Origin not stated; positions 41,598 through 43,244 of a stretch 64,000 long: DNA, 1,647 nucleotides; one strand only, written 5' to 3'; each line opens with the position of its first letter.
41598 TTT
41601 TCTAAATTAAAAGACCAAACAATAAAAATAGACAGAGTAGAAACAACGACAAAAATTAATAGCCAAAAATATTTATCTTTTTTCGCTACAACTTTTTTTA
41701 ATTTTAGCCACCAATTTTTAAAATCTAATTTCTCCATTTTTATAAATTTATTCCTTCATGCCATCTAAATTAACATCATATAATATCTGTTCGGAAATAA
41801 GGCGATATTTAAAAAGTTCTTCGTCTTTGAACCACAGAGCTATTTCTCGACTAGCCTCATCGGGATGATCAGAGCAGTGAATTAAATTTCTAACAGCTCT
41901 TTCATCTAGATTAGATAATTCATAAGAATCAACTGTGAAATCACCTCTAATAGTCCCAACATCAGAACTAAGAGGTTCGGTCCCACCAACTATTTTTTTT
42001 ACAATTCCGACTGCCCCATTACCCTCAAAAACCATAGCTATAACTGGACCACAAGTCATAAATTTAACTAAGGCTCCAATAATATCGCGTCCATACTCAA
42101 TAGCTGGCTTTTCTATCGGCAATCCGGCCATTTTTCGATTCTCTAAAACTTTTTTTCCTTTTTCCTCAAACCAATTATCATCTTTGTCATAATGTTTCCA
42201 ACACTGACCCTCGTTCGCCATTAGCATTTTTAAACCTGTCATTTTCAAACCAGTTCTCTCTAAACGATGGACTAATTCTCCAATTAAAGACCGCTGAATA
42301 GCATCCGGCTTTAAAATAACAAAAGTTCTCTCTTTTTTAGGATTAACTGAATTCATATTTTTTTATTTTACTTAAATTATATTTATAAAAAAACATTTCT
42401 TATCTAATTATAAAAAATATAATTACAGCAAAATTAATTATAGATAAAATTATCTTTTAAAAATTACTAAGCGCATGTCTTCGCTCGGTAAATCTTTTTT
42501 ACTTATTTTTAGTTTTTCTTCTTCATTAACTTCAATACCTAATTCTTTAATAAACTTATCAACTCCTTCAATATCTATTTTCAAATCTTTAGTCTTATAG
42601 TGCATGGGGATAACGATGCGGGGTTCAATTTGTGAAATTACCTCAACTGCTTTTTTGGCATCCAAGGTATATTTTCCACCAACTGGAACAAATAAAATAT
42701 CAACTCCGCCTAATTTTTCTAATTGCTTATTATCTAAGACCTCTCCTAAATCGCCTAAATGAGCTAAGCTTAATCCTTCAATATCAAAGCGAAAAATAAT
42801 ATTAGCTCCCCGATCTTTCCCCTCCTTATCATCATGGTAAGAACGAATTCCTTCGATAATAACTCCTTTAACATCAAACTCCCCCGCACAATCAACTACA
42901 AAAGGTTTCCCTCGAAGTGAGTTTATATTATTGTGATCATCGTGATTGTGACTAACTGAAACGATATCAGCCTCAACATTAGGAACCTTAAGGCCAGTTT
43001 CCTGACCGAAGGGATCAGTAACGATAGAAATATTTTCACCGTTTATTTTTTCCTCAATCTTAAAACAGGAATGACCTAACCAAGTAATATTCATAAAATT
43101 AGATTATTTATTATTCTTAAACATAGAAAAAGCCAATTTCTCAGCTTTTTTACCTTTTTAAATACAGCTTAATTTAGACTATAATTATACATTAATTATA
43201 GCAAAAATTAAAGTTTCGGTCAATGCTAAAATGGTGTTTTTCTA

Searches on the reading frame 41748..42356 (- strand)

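Call 48: search_protein_families(library=pfam, proteins=[window:41748-42356:-], max_evalue=0.00001)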
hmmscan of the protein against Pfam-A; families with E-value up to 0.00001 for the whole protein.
window:41748-42356:- (202 aa): 1 family
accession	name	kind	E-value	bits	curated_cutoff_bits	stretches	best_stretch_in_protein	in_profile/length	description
PF00334.24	NDK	-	2.6e-38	131.4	27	2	94-180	58-134/135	Nucleoside diphosphate kinase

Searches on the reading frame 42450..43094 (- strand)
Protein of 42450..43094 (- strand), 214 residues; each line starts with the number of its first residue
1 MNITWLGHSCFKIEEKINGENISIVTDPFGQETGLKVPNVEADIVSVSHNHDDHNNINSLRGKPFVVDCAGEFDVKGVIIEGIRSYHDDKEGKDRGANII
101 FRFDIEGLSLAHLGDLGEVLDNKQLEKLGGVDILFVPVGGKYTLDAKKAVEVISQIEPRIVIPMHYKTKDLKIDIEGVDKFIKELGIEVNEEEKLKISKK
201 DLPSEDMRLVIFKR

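Call 48: search_protein_families(library=pfam, proteins=[window:42450-43094:-], max_evalue=0.00001)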
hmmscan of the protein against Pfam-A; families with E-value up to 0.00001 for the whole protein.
window:42450-43094:- (214 aa): 2 families
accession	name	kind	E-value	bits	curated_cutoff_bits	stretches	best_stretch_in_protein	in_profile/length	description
PF13483.12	Lactamase_B_3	-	5.9e-55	186.1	24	1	2-165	1-160/160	Beta-lactamase superfamily domain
PF12706.13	Lactamase_B_2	-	2.7e-12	47.2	27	1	70-166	93-200/200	Beta-lactamase superfamily domain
